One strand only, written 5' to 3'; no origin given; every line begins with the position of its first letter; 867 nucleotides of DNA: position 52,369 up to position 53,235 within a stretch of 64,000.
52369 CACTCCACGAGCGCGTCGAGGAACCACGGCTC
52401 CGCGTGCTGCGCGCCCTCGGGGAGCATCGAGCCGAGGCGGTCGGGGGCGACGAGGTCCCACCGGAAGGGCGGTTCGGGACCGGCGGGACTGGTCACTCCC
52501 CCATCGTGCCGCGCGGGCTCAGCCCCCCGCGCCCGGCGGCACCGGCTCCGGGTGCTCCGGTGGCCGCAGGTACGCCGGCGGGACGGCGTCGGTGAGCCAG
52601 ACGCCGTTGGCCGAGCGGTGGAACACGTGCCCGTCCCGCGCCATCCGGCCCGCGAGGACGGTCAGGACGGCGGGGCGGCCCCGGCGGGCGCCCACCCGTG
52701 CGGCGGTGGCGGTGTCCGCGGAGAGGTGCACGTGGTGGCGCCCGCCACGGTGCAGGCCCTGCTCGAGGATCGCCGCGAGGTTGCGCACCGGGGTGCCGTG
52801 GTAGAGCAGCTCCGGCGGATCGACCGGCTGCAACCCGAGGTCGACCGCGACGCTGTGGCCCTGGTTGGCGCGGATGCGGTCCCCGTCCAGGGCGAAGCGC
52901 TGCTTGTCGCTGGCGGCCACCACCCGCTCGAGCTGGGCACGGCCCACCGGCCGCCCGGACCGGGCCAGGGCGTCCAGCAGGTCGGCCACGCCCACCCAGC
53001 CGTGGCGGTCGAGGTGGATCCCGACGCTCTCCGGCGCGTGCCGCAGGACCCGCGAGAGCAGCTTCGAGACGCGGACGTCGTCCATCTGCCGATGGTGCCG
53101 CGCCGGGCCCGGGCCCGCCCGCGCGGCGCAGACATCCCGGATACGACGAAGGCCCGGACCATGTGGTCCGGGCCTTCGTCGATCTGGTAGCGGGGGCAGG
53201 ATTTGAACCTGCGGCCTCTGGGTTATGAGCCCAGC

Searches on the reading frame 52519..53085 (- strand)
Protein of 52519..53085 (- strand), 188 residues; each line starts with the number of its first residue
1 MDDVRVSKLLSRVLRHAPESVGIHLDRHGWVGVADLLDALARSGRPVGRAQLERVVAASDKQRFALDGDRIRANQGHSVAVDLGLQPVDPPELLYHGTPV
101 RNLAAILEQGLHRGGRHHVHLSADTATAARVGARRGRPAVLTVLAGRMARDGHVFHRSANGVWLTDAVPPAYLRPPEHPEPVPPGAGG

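Call 83: search_protein_families(library=pfam, proteins=[window:52519-53085:-], max_evalue=0.0001)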
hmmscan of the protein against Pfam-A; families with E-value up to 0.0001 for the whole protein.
window:52519-53085:- (188 aa): 1 family
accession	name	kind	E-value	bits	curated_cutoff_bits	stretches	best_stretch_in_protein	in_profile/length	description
PF01885.22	PTS_2-RNA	-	2.1e-47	161.9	26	1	3-166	3-176/177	RNA 2'-phosphotransferase, Tpt1 / KptA family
